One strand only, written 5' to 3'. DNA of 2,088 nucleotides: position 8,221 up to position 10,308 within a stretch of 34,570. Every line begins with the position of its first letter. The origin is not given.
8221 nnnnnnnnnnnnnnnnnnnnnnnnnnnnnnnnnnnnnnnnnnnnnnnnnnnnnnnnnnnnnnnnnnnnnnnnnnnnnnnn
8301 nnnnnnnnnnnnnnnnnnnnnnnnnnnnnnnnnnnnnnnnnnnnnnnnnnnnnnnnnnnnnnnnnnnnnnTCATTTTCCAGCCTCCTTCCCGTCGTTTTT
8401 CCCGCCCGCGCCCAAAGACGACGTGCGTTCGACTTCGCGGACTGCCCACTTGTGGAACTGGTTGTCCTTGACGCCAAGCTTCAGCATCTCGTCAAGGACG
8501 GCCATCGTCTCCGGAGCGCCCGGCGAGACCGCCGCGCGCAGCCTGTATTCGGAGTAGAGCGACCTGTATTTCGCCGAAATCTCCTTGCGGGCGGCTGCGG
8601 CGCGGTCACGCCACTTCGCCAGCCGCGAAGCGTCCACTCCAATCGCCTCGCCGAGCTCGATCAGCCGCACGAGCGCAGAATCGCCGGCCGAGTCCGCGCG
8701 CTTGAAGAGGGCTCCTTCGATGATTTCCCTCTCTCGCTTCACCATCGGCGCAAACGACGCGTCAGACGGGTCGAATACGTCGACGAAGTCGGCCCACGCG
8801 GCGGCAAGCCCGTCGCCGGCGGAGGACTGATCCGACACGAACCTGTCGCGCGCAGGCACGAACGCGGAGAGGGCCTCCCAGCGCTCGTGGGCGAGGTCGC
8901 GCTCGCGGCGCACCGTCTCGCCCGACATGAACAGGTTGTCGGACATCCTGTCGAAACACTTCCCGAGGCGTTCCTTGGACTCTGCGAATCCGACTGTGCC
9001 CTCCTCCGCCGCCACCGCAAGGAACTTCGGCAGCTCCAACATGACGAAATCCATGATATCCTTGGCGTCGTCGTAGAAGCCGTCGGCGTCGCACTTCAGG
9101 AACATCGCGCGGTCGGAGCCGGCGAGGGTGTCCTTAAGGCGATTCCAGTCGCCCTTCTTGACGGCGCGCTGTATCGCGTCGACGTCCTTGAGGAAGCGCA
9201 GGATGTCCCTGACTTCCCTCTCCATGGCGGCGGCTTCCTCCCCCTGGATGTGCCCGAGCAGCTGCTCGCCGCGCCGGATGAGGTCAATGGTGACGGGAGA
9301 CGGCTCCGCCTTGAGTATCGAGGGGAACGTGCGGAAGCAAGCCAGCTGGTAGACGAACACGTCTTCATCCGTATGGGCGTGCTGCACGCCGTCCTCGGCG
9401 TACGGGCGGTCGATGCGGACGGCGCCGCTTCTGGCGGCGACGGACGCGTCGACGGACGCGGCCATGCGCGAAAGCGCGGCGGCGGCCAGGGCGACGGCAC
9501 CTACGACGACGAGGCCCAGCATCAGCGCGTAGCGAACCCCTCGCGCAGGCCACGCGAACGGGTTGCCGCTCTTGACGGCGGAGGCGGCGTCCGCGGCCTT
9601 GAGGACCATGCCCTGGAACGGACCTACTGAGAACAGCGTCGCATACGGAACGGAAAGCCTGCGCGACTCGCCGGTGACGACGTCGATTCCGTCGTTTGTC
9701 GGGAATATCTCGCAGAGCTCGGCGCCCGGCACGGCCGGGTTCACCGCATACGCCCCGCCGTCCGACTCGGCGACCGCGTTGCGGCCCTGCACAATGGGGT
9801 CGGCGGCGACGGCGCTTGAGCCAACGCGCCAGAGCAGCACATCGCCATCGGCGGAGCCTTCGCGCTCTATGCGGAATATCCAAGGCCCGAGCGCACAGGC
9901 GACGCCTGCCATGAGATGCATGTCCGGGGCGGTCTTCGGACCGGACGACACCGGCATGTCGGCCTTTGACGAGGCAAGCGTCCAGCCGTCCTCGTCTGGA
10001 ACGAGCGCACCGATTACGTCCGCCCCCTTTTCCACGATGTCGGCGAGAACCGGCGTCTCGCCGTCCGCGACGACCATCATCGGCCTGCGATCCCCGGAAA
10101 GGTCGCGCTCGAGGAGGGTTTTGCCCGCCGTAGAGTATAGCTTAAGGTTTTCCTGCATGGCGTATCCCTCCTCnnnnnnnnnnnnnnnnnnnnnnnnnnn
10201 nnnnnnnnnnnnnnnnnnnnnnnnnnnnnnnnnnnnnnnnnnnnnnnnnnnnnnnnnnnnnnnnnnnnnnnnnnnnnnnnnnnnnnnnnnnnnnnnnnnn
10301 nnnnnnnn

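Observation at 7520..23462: Atypical 16-gene Tad/Flp-like machine: complete core, no TadZ/TadD, and four orphan components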

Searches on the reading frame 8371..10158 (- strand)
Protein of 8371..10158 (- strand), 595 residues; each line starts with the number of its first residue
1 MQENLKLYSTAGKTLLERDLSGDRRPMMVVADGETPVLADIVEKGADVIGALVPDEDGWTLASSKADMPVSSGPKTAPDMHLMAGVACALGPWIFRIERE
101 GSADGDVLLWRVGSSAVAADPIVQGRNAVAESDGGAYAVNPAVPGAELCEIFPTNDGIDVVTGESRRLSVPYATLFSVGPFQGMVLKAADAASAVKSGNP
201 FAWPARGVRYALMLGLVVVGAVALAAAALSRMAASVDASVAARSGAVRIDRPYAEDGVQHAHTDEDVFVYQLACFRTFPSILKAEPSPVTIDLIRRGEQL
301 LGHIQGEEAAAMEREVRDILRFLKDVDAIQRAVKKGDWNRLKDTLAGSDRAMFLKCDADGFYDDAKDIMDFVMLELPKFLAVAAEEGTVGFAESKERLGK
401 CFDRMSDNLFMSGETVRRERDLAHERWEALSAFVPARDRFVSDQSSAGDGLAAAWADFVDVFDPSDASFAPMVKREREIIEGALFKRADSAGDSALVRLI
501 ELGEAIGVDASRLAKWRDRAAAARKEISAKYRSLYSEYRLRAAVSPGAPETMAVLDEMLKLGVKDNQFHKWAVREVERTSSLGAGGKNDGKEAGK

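Call 6: search_protein_families(library=pfam, proteins=[window:8371-10158:-], max_evalue=0.1)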
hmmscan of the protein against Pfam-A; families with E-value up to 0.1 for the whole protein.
window:8371-10158:- (595 aa): 0 families

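Call 8: search_protein_families(library=ncbifam, proteins=[window:8371-10158:-], max_evalue=0.1)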
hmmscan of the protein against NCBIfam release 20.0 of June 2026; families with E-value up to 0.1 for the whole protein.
window:8371-10158:- (595 aa): 0 families

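Call 14: find_homologous_proteins(query=window:8371-10158:-)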
Query window:8371-10158:- (595 aa): 108 proteins with E <= 0.001 among 8000 candidates.
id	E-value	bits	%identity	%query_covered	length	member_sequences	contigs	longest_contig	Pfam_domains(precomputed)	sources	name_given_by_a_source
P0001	0.0e+0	1307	100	100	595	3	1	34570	-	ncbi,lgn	-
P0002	0.0e+0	1149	88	100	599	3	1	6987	-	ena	-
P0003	5.4e-243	826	65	99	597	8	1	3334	-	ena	-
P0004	1.4e-242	825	64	99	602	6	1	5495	-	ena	-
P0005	1.8e-237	808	63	99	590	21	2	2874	-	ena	-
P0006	1.7e-234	798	63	100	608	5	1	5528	-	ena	-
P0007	3.0e-230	784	62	99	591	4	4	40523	-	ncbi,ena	-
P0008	1.9e-223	762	59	100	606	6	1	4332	-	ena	-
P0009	1.2e-221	756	60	100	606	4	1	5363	-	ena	-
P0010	2.0e-221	755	60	100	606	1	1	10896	-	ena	-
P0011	2.0e-221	755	60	100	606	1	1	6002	-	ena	-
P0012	3.2e-221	754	60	100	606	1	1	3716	-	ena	-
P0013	1.4e-220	752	60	98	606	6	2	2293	-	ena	-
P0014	6.9e-220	750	60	98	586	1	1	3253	-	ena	-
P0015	1.9e-219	748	58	100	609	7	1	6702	-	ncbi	-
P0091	1.2e-175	604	50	97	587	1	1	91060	-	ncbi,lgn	-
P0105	4.0e-92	328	38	99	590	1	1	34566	-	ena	-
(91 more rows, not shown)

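Call 15: find_encoding_contigs(protein=P0105, flank=10000, max_places=2)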
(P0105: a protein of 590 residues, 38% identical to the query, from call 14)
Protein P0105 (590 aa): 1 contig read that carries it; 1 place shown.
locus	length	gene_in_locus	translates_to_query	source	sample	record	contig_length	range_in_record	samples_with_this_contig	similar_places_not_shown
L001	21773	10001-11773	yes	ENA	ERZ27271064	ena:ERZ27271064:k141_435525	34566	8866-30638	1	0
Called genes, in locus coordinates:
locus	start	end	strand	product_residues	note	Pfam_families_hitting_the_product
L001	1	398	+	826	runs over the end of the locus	-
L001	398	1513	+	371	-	PF13400:Tad (weak)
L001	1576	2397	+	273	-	PF07811:TadE (weak)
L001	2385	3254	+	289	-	-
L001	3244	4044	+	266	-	PF08666:SAF (weak), PF16976:RcpC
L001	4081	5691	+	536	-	-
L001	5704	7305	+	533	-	PF00437:T2SSE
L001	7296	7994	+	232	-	PF00482:T2SSF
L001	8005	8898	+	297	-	PF00482:T2SSF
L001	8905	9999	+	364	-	-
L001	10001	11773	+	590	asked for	-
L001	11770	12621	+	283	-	-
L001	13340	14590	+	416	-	PF02371:Transposase_20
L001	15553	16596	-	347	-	-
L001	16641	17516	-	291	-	PF02585:PIG-L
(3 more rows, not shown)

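Call 16: find_encoding_contigs(protein=P0091, flank=10000, max_places=2)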
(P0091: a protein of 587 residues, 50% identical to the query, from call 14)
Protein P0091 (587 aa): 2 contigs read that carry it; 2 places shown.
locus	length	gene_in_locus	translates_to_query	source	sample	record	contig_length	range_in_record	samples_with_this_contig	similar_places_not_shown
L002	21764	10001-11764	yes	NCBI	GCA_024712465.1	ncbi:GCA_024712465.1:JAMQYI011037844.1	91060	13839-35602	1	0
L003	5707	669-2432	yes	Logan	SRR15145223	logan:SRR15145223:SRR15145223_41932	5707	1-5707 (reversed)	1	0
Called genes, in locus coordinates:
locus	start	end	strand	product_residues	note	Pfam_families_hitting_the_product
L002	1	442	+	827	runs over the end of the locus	-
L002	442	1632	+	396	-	PF13400:Tad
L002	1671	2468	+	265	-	PF07811:TadE (faint)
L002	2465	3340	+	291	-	-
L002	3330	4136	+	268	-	PF16976:RcpC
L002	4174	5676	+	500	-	PF04972:BON (faint), PF00263:Secretin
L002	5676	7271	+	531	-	PF00437:T2SSE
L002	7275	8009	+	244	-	PF00482:T2SSF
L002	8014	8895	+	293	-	PF00482:T2SSF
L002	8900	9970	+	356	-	-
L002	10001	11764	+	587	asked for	-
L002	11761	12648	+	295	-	-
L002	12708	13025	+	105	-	PF02410:RsfS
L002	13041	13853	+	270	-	PF00596:Aldolase_II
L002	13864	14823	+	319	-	PF06439:3keto-disac_hyd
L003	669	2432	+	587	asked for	-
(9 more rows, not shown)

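Call 18: find_related_loci(query=A1, collection=genome_contigs, flank=10000)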
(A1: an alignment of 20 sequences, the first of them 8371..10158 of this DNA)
Query A1 (595 aa) in genome_contigs; peptide patterns used: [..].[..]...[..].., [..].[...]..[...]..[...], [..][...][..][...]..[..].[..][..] (x = any residue, [..] = any of these).
75 stretches matched a pattern; 19 encode a relative of the query (tblastn E <= 1e-3); 18 distinct loci.
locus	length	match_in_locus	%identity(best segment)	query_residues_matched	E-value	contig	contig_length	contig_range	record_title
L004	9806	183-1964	62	1-594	0e+0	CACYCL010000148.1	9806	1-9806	uncultured bacterium isolate RUG11810 genome assembly, contig: RUG11810_asm_148, whole genome shotgun sequence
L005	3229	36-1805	63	1-591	0e+0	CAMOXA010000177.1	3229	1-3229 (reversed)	MAG: uncultured Verrucomicrobia bacterium isolate SRR873606_bin.25_metaWRAP_v1.3_MAG genome assembly, contig: NODE_10700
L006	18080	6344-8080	58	1-581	0e+0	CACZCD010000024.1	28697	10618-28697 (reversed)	uncultured bacterium isolate RUG12478 genome assembly, contig: RUG12478_asm_24, whole genome shotgun sequence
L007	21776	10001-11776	57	3-595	0e+0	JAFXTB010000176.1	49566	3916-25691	MAG: Kiritimatiellae bacterium isolate RGIG6720 Sheep_Rumen-2__c1571633, whole genome shotgun sequence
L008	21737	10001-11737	59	1-581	0e+0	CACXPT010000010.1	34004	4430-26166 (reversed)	uncultured bacterium isolate RUG11483 genome assembly, contig: RUG11483_asm_10, whole genome shotgun sequence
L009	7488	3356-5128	53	1-591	0e+0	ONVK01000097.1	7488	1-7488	uncultured Lentisphaerae bacterium isolate RUG673 genome assembly, contig: scaffold_8418, whole genome shotgun sequence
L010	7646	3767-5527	54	1-591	0e+0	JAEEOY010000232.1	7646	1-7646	MAG: Kiritimatiellae bacterium isolate Tb.RUG.298 NODE_4752291_length_7646_cov_2.551403, whole genome shotgun sequence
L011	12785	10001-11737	52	3-581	0e+0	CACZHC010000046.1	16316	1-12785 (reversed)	uncultured bacterium isolate RUG12612 genome assembly, contig: RUG12612_asm_46, whole genome shotgun sequence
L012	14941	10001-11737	52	3-581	0e+0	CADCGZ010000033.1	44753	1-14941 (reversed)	uncultured bacterium isolate RUG14632 genome assembly, contig: RUG14632_asm_33, whole genome shotgun sequence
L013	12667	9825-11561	52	3-581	0e+0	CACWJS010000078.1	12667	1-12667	uncultured bacterium isolate RUG10640 genome assembly, contig: RUG10640_asm_78, whole genome shotgun sequence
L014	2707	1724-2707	59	1-329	7e-110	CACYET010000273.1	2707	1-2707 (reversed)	MAG: uncultured Clostridiales bacterium isolate RUG11878 genome assembly, contig: RUG11878_asm_273, whole genome shotgun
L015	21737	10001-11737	53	1-580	0e+0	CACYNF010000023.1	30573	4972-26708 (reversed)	uncultured bacterium isolate RUG12088 genome assembly, contig: RUG12088_asm_23, whole genome shotgun sequence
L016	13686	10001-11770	38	3-591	4e-96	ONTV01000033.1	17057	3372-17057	uncultured Lentisphaerae bacterium isolate RUG632 genome assembly, contig: scaffold_2546, whole genome shotgun sequence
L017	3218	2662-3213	70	1-184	5e-81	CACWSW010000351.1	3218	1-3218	uncultured bacterium isolate RUG10884 genome assembly, contig: RUG10884_asm_351, whole genome shotgun sequence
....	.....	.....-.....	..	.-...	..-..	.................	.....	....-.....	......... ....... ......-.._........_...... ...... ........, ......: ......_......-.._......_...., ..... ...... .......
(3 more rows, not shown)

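Call 28: search_solved_structures(query=A1, max_evalue=10)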
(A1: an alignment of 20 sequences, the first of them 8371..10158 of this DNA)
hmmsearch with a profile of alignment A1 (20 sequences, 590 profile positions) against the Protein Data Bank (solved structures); distinct sequences matched with E-value up to 10: 13.
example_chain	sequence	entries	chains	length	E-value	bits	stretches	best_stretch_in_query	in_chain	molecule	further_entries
6wxo_A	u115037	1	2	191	0.092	14.3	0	307-346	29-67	TFD-HE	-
7bie_A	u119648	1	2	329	0.12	13.9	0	54-109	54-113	nvWRAP-T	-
7big_A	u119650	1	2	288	0.12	13.9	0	55-109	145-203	v13WRAP-T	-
7bif_A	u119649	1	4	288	0.13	13.8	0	54-109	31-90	v22WRAP-T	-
9quc_A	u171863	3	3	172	0.18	13.3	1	285-346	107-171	TFD-EH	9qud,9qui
7bid_A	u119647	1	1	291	0.19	13.3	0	54-109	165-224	v31WRAP-T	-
6wxp_A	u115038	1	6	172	0.19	13.3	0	285-346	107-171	TFD-EE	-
9qul_A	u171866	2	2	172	0.19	13.2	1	285-346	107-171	TFD-EH T87E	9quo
6zv9_A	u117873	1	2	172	0.39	12.2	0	285-346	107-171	TFD-EE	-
7jrq_A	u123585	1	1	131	1.1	10.7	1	382-484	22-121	MPP1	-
6yqx_A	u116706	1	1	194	1.5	10.3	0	313-347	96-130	de novo designed TIM barrel DeNovoTIM13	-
5w8y_A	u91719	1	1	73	1.9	10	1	494-520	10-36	protein XPH1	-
7jh6_A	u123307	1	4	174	2.8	9.4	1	442-493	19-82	Two-domain di-Zn(II) and porphyrin-binding protein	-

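Call 40: predict_structure(alignment_id=A1)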
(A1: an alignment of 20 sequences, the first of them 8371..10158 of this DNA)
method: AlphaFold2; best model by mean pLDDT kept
length: 595 residues; sequences in the alignment: 20
mean_pLDDT: 79.0   pTM: 0.46
mean pLDDT of the five models: 79.0, 76.5, 75.5, 75.2, 74.6
residues with pLDDT >= 90: 74; 70-90: 417; 50-70: 75; < 50: 29
segments of 3 or more residues with pLDDT < 50: 242-258, 584-595
pLDDT, mean of each block of 10 residues (from residue 1): 77 78 83 83 85 79 84 73 74 78 72 75 80 69 72 88 80 87 85 71 66 72 73 59 46 46 73 85 86 86 77 88 94 90 92 88 93 88 79 76 86 77 89 88 72 90 85 91 85 79 85 80 83 89 79 86 80 84 47 38
secondary structure, 60 per line:
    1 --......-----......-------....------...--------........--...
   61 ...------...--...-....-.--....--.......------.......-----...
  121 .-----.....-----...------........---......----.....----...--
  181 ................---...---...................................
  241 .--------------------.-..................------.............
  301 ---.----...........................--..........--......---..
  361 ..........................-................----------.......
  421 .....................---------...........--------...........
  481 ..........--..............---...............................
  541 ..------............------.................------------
elements in order: E3-8 E14-19 E27-30 E37-39 E48-55 E58-63 E70-72 E75-77 E79-82 E87-90 E93-99 E106-112 E118-121 E127-131 E137-139 E146-153 E157-162 E167-171 E176-178 E181-187 H188-196 H206-241 H264-281 H288-300 H309-335 H338-347 H350-355 H359-386 H388-403 H414-441 H451-461 H470-490 H493-506 H510-542 H549-560 H567-583

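Call 43: fold_search(model_id=the predicted structure, library=pdb)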
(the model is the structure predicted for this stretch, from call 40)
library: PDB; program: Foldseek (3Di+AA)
matches with E <= 10: 454; with E <= 0.001: 0
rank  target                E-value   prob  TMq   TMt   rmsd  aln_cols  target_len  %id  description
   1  2aff_MODEL_1_A        1.2e-02  1.00  0.14  0.66   4.8       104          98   14  The solution structure of the Ki67FHA/hNIFK(226-269)3P complex (released 2005-10-25)
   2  2lc1_MODEL_1_A        1.6e-02  1.00  0.13  0.62   5.5        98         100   13  Rv0020c_FHA Structure (released 2011-11-02)
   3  8hme_E                1.6e-02  0.20  0.11  0.08  41.6       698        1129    9  head module state 1 of Tetrahymena IFT-A (released 2023-06-14)
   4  1r21_MODEL_1_A        1.7e-02  1.00  0.14  0.66   4.9       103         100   14  Solution Structure of human Ki67 FHA Domain (released 2003-12-30)
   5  3poa_A                3.8e-02  1.00  0.13  0.64   5.6       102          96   13  Structural and functional analysis of phosphothreonine-dependent FHA domain interactions (released 2011-01-26)
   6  3oun_A                3.8e-02  1.00  0.12  0.64   5.9        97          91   13  Crystal structure of the FhaA FHA domain complexed with the intracellular domain of Rv3910 (released 2012-02-08)
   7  9dze_K                4.0e-02  0.66  0.14  0.22  18.9       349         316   14  Computationally Designed Bifaceted Protein Nanomaterial pD5-14 (released 2024-10-30)
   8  3po8                  4.7e-02  1.00  0.12  0.61   5.5       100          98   13  Structural and functional analysis of phosphothreonine-dependent FHA domain interactions (released 2011-01-26)
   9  3hx1_A                4.9e-02  1.00  0.13  0.64   5.7       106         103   12  Crystal structure of the Slr1951 protein from Synechocystis sp. Northeast Structural Genomics Consortium Target SgR167 (released 2009-06-30)
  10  6i2r_B                4.9e-02  1.00  0.12  0.61   5.6       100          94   10  Crystal structure of the SucA domain of Mycobacterium smegmatis KGD (alpha-ketoglutarate decarboxylase), mutant R802A, (released 2019-05-22)
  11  6hc2_E                6.2e-02  0.33  0.10  0.14  20.4       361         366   10  Crystal structure of NuMA/LGN hetero-hexamers (released 2019-05-29)
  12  1wln_MODEL_1_A        6.8e-02  1.00  0.13  0.53   6.0       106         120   13  Solution structure of the FHA domain of mouse Afadin 6 (released 2005-07-12)
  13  5a8i                  7.9e-02  0.99  0.12  0.49   5.8       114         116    9  Crystal structure of the FHA domain of ArnA from Sulfolobus acidocaldarius (released 2016-06-22)
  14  5csa_B                8.7e-02  0.09  0.10  0.08  36.5       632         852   10  Crystal structure of domains BT-BCCP-AC1-AC5 of yeast acetyl-CoA carboxylase (released 2015-10-28)
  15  8eoi_B                9.1e-02  0.23  0.10  0.17  22.1       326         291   15  Structure of a human EMC:human Cav1.2 channel complex in GDN detergent (released 2023-05-24)
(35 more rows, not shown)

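Call 76: search_protein_representatives(alignment_id=A1)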
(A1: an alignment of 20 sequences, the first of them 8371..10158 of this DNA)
Query: 20 sequences, 590 profile positions. Proteins with E-value up to 0.001 (for the whole library): 61; up to 1e-10: 53; up to 1e-30: 44. The best 61 are listed.
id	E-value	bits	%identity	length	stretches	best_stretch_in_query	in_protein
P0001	4.8e-285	963.0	-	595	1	1-590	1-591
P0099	1.7e-244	829.1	-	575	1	1-581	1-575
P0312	6.6e-218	741.3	-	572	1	1-581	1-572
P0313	7.8e-174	595.8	-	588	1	2-586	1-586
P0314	8.3e-158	542.8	-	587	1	2-583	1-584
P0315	8.7e-156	536.2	-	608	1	1-586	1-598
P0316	7.2e-154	529.8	-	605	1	1-586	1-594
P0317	6.0e-152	523.5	-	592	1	2-579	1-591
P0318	7.0e-151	520.0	-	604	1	1-585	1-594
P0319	7.5e-151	519.9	-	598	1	1-587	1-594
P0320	8.6e-151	519.7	-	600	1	2-585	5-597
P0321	4.8e-149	513.9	-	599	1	1-586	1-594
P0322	8.1e-149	513.2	-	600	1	3-580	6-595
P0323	1.4e-145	502.5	-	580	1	2-584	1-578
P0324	5.6e-144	497.2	-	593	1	1-581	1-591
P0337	1.2e-99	350.8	-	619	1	2-585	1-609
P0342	7.1e-73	262.4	-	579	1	2-584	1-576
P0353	9.7e-36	139.8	-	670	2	316-580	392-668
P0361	8.4e-15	70.6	-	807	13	542-566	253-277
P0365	3.1e-07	45.6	-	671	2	50-150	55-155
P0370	3.9e-04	35.4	-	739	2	45-243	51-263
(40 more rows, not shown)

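Call 77: search_protein_families(library=pfam, proteins=[P0353, P0365, P0370, P0361, P0342, P0337], max_evalue=0.01)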
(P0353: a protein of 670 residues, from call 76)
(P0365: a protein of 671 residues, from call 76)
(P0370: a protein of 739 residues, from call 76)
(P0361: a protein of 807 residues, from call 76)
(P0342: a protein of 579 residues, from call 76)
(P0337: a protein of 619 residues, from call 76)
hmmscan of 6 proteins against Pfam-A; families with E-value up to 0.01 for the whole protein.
P0353 (670 aa): 0 families

P0365 (671 aa): 2 families
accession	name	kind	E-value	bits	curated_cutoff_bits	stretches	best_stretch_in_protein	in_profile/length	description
PF00498.31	FHA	-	1.7e-08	35.2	20.7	1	133-193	3-66/67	FHA domain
PF16697.10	Yop-YscD_cpl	-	3e-08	34.3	33.2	1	125-193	13-83/94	Inner membrane component of T3SS, cytoplasmic domain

P0370 (739 aa): 2 families
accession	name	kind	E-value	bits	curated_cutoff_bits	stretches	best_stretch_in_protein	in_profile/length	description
PF00498.31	FHA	-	1.1e-14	55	20.7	1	133-193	2-63/67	FHA domain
PF16697.10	Yop-YscD_cpl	-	6.7e-11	42.7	33.2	1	127-205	14-92/94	Inner membrane component of T3SS, cytoplasmic domain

P0361 (807 aa): 12 families
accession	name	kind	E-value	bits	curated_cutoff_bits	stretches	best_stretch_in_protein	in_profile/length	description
PF13041.12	PPR_2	-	2.1e-88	290.7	30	12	260-285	21-46/50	PPR repeat family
PF13812.12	PPR_3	-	1.1e-74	246.9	25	12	423-478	1-59/63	Pentatricopeptide repeat domain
PF12854.13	PPR_1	-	1.2e-47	159.7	23.8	12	336-349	2-15/34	PPR repeat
PF17177.10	PPR_long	-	1.1e-31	110.3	27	5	291-389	71-175/211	Pentacotripeptide-repeat region of PRORP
PF18497.6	RNase_3_N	-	9.8e-13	48.4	26.8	0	279-299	19-39/95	Ribonuclease III N-terminal domain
PF00958.27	GMP_synt_C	-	8.1e-11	42.3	27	0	424-446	18-40/92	GMP synthase C terminal domain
PF19189.6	Mtf2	-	6.2e-09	36.3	27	0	614-639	132-157/195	Mtf2 family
PF18026.6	Exog_C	-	1.7e-07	31.5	29.5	0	359-373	26-40/49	Endo/exonuclease (EXOG) C-terminal domain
PF04455.17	Saccharop_dh_N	-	4.4e-07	30.7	23.5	0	589-637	35-83/100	LOR/SDH bifunctional enzyme conserved region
PF13468.12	Glyoxalase_3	-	4.2e-06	27.4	25.1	0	428-452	26-50/176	Glyoxalase-like domain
PF13428.12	TPR_14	-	1.1e-05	26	23.5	0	132-168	7-42/44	Tetratricopeptide repeat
PF13424.12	TPR_12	-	0.0013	19.3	30.1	1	133-197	10-74/77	Tetratricopeptide repeat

P0342 (579 aa): 0 families

P0337 (619 aa): 0 families

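Call 78: find_encoding_contigs(protein=P0370, flank=10000, max_places=2)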
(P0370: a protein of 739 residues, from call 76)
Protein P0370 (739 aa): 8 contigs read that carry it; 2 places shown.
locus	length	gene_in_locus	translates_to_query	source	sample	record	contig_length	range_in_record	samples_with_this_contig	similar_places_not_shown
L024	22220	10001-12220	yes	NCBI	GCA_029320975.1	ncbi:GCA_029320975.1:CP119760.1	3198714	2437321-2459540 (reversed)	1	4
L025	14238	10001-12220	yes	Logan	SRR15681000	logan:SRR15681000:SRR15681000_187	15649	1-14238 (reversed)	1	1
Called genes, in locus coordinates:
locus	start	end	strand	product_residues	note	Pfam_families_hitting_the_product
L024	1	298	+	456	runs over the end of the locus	-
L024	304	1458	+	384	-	-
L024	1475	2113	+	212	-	-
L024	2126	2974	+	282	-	-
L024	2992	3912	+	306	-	PF08666:SAF (weak), PF16976:RcpC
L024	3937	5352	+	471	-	PF00263:Secretin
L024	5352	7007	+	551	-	PF16697:Yop-YscD_cpl (weak), PF00498:FHA, PF00437:T2SSE, PF27713:UCP018868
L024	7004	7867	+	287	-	PF00482:T2SSF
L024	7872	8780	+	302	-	PF00482:T2SSF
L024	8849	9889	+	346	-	-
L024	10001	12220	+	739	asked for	PF00498:FHA, PF16697:Yop-YscD_cpl (weak)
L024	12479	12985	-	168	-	-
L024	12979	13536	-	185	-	PF10502:Peptidase_S26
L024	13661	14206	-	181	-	PF00702:Hydrolase, PF13344:Hydrolase_6 (faint), PF08645:PNK3P, PF13419:HAD_2 (weak), PF13242:Hydrolase_like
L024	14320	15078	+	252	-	PF00731:AIRC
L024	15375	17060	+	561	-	PF00682:HMGL-like, PF22615:IPMS_D2, PF08502:LeuA_dimer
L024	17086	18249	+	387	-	PF13354:Beta-lactamase2, PF00768:Peptidase_S11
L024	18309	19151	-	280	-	PF13509:S1_2, PF17783:WHD_CvfB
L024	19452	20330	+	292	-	PF10609:ParA, PF00142:Fer4_NifH (faint), PF01656:CbiA, PF02374:ArsA_ATPase (weak), PF09140:MipZ, PF13614:AAA_31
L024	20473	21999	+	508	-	PF16257:UxaE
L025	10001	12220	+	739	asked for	PF00498:FHA, PF16697:Yop-YscD_cpl (weak)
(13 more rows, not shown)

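Call 80: find_encoding_contigs(protein=P0365, flank=10000, max_places=1)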
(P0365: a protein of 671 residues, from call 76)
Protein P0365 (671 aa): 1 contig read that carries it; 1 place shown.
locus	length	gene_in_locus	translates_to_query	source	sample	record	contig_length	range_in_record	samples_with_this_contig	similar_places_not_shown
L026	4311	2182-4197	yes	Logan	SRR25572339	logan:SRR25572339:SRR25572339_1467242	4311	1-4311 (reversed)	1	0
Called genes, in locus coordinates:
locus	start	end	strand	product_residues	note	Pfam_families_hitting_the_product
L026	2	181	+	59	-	?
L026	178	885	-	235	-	-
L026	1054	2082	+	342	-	-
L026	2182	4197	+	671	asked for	PF16697:Yop-YscD_cpl (faint), PF00498:FHA (weak)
